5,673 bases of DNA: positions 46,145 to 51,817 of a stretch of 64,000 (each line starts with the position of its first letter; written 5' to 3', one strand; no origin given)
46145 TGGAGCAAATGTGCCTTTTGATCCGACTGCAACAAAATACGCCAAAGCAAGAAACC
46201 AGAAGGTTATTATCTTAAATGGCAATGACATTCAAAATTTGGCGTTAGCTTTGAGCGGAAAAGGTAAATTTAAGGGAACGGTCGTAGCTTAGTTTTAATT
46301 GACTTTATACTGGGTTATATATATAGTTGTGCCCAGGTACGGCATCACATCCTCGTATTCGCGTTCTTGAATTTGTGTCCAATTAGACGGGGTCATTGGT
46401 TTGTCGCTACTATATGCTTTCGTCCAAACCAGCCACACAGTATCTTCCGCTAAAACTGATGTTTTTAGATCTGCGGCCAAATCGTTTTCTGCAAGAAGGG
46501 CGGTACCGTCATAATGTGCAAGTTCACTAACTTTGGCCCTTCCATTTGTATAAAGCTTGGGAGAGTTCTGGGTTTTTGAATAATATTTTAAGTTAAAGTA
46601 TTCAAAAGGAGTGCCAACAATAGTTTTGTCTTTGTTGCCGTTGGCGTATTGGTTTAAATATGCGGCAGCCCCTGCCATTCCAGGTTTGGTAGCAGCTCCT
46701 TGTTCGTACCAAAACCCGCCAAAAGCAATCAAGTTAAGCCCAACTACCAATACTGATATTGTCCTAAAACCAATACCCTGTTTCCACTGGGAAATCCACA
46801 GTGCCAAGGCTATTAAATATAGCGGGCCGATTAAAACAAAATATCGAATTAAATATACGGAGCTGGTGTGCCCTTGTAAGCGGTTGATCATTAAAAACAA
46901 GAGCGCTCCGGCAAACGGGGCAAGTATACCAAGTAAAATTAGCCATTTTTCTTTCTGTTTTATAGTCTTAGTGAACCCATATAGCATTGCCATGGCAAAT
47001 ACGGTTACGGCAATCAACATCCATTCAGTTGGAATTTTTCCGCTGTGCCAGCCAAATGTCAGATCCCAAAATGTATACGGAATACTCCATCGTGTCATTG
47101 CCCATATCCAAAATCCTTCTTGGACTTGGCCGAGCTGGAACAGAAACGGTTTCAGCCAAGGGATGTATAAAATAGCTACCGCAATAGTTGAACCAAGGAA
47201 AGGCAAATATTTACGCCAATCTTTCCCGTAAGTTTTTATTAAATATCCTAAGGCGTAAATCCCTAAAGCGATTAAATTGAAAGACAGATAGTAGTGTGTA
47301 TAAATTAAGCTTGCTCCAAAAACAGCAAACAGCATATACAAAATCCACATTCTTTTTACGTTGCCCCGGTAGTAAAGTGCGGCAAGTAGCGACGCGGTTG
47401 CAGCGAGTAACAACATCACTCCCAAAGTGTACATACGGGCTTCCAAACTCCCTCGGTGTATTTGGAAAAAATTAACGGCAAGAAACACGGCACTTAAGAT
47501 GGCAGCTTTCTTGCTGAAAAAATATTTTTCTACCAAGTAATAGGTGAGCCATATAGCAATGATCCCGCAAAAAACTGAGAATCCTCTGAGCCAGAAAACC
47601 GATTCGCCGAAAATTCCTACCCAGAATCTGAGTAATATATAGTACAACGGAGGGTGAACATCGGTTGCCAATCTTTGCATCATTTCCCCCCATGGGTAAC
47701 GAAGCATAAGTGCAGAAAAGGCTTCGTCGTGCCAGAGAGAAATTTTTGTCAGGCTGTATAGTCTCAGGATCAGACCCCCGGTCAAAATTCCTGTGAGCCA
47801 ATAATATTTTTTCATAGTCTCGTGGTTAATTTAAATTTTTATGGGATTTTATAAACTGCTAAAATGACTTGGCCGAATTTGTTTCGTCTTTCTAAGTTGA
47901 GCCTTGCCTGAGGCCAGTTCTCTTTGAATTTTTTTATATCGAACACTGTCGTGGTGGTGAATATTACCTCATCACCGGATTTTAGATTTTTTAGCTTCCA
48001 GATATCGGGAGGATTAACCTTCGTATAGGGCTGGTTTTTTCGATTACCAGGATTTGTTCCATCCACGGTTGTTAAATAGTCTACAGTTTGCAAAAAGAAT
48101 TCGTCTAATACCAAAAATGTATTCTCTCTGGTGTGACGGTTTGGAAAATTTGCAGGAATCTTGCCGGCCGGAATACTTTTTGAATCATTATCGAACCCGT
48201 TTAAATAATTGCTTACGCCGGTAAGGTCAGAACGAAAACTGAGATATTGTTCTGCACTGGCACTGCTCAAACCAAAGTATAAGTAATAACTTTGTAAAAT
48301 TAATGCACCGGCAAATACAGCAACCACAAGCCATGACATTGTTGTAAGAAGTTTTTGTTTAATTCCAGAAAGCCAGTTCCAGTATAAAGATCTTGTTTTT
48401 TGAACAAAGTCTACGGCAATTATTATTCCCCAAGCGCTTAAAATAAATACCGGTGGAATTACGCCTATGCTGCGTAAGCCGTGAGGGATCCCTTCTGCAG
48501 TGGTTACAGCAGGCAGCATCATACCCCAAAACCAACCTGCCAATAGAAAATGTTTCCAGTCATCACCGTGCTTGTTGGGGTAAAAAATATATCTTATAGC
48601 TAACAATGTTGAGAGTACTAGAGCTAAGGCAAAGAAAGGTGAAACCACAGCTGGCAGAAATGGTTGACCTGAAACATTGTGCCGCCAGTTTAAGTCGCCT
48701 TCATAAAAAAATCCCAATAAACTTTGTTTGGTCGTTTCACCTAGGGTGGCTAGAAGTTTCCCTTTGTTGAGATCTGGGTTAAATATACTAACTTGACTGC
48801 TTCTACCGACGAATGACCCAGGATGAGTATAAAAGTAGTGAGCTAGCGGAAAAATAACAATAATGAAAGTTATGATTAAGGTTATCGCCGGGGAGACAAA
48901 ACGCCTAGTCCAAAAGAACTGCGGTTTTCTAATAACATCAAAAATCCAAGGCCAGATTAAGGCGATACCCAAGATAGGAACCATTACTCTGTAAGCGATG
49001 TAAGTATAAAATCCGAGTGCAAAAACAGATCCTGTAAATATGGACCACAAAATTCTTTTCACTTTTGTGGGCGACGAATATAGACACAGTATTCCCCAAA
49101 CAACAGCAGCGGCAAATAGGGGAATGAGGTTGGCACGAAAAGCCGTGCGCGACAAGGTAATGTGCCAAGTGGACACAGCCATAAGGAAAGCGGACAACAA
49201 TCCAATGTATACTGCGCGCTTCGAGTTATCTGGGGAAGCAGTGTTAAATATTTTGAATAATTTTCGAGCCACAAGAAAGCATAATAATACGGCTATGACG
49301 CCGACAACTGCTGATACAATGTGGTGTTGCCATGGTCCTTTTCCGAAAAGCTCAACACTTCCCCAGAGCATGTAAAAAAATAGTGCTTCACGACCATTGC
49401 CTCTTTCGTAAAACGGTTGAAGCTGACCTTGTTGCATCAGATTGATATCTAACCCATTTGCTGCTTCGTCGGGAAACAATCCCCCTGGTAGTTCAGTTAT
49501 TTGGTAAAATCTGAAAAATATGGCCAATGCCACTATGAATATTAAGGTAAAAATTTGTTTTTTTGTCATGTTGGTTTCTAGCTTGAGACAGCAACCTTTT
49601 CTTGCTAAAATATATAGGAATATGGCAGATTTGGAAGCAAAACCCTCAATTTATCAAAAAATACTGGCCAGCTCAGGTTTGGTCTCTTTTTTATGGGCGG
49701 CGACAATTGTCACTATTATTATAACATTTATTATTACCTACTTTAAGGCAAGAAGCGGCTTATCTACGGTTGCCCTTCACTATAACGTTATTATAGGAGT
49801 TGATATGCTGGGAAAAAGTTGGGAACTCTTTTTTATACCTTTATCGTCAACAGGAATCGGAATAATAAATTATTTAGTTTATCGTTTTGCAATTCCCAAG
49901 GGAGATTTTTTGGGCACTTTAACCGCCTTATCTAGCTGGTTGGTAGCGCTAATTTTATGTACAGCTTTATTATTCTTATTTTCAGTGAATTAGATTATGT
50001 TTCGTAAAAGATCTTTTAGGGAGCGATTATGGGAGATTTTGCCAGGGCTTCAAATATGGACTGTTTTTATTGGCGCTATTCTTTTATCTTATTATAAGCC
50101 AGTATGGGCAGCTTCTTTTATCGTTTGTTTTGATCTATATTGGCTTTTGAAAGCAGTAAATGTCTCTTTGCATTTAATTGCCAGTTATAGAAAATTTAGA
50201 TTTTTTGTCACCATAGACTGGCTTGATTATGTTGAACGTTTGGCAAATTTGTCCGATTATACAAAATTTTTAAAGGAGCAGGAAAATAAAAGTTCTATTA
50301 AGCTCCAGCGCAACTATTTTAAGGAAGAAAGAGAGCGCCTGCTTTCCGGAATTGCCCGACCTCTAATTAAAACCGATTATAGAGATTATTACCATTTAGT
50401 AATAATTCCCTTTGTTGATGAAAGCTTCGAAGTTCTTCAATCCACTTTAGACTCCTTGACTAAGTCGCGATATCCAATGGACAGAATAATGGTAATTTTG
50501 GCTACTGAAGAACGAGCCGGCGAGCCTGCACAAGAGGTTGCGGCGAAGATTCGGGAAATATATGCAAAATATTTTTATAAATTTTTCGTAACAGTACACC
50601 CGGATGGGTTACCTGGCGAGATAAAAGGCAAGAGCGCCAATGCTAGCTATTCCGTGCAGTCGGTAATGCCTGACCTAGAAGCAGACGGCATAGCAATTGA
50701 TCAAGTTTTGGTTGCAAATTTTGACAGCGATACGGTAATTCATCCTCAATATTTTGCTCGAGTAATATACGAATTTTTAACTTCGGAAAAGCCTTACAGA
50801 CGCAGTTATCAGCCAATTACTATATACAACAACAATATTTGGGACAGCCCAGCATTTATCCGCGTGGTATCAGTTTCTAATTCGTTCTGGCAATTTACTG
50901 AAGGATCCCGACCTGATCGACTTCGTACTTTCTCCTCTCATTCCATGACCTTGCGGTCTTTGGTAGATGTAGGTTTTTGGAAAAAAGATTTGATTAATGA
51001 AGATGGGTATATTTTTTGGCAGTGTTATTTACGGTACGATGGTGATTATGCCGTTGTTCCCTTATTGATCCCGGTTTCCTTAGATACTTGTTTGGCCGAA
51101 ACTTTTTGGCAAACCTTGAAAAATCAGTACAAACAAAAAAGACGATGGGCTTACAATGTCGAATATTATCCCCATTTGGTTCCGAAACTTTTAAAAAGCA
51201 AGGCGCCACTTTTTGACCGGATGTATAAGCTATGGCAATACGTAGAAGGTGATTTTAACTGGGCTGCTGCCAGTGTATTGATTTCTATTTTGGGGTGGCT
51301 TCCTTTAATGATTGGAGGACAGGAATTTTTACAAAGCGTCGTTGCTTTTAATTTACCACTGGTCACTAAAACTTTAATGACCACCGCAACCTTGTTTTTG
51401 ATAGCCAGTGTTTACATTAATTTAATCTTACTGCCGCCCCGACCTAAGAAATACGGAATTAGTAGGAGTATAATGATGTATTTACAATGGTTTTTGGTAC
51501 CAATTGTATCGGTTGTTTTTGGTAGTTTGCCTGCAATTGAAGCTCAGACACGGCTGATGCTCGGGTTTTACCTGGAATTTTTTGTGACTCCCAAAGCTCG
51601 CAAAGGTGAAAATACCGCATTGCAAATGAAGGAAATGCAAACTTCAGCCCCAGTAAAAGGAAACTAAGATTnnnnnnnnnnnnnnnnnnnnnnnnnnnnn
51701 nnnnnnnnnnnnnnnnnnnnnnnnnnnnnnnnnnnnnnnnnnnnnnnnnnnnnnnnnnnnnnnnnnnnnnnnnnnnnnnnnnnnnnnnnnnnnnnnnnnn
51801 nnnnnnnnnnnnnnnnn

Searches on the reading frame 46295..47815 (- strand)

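Call 62: search_protein_families(library=pfam, proteins=[window:46295-47815:-], max_evalue=0.001)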
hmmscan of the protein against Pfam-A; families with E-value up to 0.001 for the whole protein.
window:46295-47815:- (506 aa): 2 families
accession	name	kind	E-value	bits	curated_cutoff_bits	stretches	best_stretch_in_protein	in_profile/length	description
PF13231.12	PMT_2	-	2.2e-09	38.2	26.1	1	54-220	2-160/160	Dolichyl-phosphate-mannose-protein mannosyltransferase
PF02366.24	PMT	-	9e-05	22.6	22.7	1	69-220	78-230/245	Dolichyl-phosphate-mannose-protein mannosyltransferase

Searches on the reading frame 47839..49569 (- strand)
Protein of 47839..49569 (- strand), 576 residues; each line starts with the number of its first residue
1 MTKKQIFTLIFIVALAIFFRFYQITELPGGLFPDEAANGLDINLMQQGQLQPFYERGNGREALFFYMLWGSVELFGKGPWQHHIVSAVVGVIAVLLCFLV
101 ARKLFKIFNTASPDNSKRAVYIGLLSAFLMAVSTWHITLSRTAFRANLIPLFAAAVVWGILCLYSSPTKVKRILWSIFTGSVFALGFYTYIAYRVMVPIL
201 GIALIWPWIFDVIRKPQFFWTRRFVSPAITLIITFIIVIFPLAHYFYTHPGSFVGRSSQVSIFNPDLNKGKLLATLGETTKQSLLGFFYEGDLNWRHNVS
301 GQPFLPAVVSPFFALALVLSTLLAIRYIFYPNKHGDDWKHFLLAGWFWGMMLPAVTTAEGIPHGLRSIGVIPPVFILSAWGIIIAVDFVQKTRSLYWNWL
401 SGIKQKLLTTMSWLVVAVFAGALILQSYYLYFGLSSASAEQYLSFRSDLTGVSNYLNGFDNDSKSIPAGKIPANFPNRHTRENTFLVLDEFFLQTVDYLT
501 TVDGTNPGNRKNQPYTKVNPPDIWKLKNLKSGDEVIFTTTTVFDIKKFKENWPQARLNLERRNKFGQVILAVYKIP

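Call 62: search_protein_families(library=pfam, proteins=[window:47839-49569:-], max_evalue=0.001)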
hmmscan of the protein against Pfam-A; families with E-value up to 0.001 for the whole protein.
window:47839-49569:- (576 aa): 1 family
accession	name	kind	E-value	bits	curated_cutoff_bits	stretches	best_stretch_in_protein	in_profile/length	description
PF13231.12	PMT_2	-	4.7e-05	24.1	26.1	1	63-207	5-132/160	Dolichyl-phosphate-mannose-protein mannosyltransferase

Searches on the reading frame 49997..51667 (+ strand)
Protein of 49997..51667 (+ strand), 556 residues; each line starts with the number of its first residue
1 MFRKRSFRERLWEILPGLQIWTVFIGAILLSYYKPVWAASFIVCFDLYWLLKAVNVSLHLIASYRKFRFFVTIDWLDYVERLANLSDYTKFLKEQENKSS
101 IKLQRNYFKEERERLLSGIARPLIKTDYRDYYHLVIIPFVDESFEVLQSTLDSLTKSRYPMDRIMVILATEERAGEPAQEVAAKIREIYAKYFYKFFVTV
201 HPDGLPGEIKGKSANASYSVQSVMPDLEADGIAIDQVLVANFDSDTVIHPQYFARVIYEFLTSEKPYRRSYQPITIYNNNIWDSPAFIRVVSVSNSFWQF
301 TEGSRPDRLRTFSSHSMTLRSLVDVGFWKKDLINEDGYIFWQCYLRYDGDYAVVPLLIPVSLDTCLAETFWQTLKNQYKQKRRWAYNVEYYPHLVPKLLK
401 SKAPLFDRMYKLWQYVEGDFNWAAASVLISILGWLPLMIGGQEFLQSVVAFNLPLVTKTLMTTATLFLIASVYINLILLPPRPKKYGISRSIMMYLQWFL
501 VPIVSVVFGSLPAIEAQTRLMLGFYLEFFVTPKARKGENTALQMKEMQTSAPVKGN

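Call 62: search_protein_families(library=pfam, proteins=[window:49997-51667:+], max_evalue=0.001)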
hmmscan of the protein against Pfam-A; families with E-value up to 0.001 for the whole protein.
window:49997-51667:+ (556 aa): 2 families
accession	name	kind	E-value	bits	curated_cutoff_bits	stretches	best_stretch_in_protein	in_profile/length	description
PF13632.12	Glyco_trans_2_3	-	5.3e-08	33.4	27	1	242-457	5-172/198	Glycosyl transferase family group 2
PF13641.12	Glyco_tranf_2_3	-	4.3e-05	24.1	27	1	135-386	5-229/230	Glycosyltransferase like family 2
